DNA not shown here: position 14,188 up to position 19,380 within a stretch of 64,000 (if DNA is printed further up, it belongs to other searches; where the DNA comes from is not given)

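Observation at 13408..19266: SiaABC-type partner-switching module hard-wired to a giant kinase/AAA/GAF protein, with no diguanylate cyclase output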

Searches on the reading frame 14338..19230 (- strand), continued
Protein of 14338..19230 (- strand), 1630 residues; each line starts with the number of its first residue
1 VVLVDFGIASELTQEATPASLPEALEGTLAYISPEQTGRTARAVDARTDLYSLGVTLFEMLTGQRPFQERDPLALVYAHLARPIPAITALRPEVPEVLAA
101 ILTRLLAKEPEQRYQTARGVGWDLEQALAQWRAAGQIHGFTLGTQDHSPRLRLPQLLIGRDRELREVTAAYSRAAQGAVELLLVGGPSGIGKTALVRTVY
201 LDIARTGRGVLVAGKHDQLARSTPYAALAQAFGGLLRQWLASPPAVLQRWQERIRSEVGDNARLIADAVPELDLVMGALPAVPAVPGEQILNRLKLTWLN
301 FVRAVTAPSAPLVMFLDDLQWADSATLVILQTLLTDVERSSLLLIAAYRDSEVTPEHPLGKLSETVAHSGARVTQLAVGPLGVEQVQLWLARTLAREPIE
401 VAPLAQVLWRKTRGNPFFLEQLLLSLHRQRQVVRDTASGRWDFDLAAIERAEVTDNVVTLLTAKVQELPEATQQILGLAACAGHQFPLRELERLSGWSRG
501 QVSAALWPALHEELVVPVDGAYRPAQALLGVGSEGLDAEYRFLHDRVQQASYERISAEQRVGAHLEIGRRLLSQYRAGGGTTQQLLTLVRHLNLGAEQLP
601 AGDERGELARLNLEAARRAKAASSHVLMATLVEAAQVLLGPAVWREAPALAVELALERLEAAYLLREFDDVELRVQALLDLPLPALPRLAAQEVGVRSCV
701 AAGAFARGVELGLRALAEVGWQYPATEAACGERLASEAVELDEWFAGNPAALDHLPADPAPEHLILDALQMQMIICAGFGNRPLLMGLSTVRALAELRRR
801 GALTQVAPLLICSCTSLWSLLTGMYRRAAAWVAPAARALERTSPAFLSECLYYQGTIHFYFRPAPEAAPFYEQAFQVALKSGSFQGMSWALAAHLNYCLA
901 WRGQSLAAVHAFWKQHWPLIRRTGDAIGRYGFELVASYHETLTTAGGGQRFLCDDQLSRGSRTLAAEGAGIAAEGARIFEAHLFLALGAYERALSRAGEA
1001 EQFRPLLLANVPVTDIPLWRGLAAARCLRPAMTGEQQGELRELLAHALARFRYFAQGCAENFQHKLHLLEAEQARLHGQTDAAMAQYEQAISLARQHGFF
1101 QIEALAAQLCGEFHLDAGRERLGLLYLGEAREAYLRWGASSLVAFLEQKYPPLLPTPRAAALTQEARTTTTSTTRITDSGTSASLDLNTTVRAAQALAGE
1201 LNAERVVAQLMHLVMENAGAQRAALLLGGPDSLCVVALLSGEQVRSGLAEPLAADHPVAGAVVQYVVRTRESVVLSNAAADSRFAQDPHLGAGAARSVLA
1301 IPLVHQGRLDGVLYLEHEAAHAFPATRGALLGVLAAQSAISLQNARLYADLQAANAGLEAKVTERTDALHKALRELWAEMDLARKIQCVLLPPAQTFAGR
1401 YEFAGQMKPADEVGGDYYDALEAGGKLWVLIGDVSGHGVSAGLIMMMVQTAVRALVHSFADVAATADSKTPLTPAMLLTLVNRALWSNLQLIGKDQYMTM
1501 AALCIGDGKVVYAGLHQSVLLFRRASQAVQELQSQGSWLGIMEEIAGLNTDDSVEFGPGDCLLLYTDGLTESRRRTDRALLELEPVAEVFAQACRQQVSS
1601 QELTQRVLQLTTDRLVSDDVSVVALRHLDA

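Call 81: find_encoding_contigs(protein=P0128, flank=10000, max_places=1)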
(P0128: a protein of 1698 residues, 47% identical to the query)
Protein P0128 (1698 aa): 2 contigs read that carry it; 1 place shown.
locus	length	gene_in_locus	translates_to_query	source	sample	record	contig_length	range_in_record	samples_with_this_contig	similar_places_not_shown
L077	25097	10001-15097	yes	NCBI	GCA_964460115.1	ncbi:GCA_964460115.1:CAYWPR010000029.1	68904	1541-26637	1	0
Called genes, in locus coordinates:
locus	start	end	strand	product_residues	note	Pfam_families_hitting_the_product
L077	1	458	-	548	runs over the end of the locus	PF19830:DUF6311, PF25853:DUF6311_C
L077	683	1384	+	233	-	PF02678:Pirin, PF07883:Cupin_2 (weak), PF17954:Pirin_C_2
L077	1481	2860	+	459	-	-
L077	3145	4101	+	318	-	PF01936:NYN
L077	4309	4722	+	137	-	PF00069:Pkinase, PF07714:PK_Tyr_Ser-Thr (weak)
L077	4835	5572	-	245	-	PF00106:adh_short, PF08659:KR, PF13561:adh_short_C2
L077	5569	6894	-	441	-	PF01565:FAD_binding_4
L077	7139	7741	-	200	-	PF00578:AhpC-TSA, PF08534:Redoxin, PF10417:1-cysPrx_C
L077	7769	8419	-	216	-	PF12007:DUF3501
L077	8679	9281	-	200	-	PF00578:AhpC-TSA, PF08534:Redoxin, PF10417:1-cysPrx_C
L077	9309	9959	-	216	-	PF12007:DUF3501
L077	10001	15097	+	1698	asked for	PF00069:Pkinase, PF07714:PK_Tyr_Ser-Thr (weak), PF13191:AAA_16, PF01590:GAF, PF13185:GAF_2, PF13492:GAF_3, PF07228:SpoIIE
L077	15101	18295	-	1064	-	PF01564:Spermine_synth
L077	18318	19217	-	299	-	PF08478:POTRA_1, PF03799:FtsQ_DivIB_C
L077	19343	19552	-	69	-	-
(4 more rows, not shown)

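Call 82: find_encoding_contigs(protein=P0154, flank=10000, max_places=1)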
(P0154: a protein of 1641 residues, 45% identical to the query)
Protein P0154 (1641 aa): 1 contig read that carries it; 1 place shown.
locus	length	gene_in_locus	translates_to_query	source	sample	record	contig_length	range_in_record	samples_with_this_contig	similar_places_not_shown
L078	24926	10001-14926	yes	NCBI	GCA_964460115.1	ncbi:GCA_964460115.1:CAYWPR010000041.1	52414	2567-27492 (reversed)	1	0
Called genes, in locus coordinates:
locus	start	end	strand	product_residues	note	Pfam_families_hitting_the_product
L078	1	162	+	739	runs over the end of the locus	PF11412:DsbD_N, PF02683:DsbD_TM, PF13899:Thioredoxin_7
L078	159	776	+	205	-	PF00578:AhpC-TSA, PF08534:Redoxin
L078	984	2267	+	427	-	PF13265:DUF4056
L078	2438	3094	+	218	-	PF04978:MST (weak), PF12867:DinB_2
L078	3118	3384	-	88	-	PF04226:Transgly_assoc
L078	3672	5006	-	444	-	PF00067:p450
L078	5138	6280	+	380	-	PF08240:ADH_N, PF00107:ADH_zinc_N, PF13602:ADH_zinc_N_2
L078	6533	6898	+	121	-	PF00069:Pkinase, PF07714:PK_Tyr_Ser-Thr (weak)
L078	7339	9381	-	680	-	PF01839:FG-GAP (faint), PF02412:TSP_3 (weak), PF13517:FG-GAP_3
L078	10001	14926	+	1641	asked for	PF00069:Pkinase, PF13191:AAA_16, PF01590:GAF, PF13185:GAF_2, PF13492:GAF_3 (weak), PF07228:SpoIIE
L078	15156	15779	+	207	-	PF00069:Pkinase, PF07714:PK_Tyr_Ser-Thr (weak)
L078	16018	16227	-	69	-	-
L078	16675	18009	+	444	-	PF00067:p450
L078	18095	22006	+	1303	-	PF00069:Pkinase, PF01636:APH (faint), PF06293:Kdo (weak), PF07714:PK_Tyr_Ser-Thr, PF03109:ABC1 (weak), PF13191:AAA_16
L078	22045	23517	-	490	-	PF00498:FHA, PF00158:Sigma54_activat, PF14532:Sigma54_activ_2, PF07728:AAA_5 (weak), PF02954:HTH_8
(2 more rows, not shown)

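Call 83: find_encoding_contigs(protein=P0079, flank=10000, max_places=1)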
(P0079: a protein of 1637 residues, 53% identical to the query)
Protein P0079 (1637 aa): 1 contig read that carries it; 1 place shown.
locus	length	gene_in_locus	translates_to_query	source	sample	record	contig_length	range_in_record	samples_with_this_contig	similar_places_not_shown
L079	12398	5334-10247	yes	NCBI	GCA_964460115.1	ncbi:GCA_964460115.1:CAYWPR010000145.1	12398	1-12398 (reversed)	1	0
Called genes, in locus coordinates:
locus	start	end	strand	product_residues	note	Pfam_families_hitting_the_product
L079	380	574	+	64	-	-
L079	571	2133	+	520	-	-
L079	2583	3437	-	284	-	PF10118:Metal_hydrol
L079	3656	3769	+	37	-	-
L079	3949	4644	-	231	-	PF01177:Asp_Glu_race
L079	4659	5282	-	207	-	PF13673:Acetyltransf_10, PF00583:Acetyltransf_1, PF13508:Acetyltransf_7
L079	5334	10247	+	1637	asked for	PF00069:Pkinase, PF07714:PK_Tyr_Ser-Thr, PF13191:AAA_16, PF01590:GAF, PF13185:GAF_2, PF13492:GAF_3 (faint), PF07228:SpoIIE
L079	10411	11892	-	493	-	PF01381:HTH_3, PF13560:HTH_31, PF10017:Methyltransf_33 (weak)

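Call 97: search_protein_families(library=padloc, proteins=[window:14338-19230:-], max_evalue=0.001)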
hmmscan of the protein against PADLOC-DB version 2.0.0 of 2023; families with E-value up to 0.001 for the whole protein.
window:14338-19230:- (1630 aa): 24 families
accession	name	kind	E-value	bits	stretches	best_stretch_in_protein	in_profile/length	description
PDLC04042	PD-T4-6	-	3.8e-34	116.7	1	2-131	149-276/292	-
PDLC04061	PD-T4-6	-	6.5e-32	109.7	1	3-138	161-295/510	-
PDLC04043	PD-T4-6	-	1.2e-30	105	1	3-136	156-286/452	-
PDLC04040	PD-T4-6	-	1.1e-29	101.6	1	4-129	144-267/547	-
PDLC04053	PD-T4-6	-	6.4e-29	99.4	1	3-133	152-277/311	-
PDLC04047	PD-T4-6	-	1.8e-27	94.3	1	3-133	152-278/327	-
PDLC04057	PD-T4-6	-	2.4e-27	94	1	3-133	149-276/443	-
PDLC04060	PD-T4-6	-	5.4e-27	92.8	1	3-126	149-268/486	-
PDLC04054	PD-T4-6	-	5.6e-27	93.1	1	2-127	151-273/347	-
PDLC04039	PD-T4-6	-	8.3e-27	92.3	1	3-130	155-278/458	-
PDLC04041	PD-T4-6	-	1.3e-26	91.9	1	3-127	172-293/443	-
PDLC04052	PD-T4-6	-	1.1e-25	88.9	1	3-127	154-276/496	-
PDLC04048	PD-T4-6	-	5.7e-22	76.6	1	3-134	152-279/354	-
PDLC04138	mad6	-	7.6e-21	72.6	1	3-116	194-303/659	mads_6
PDLC01088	C3a189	-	1.1e-20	71.8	1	2-196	140-282/840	kinase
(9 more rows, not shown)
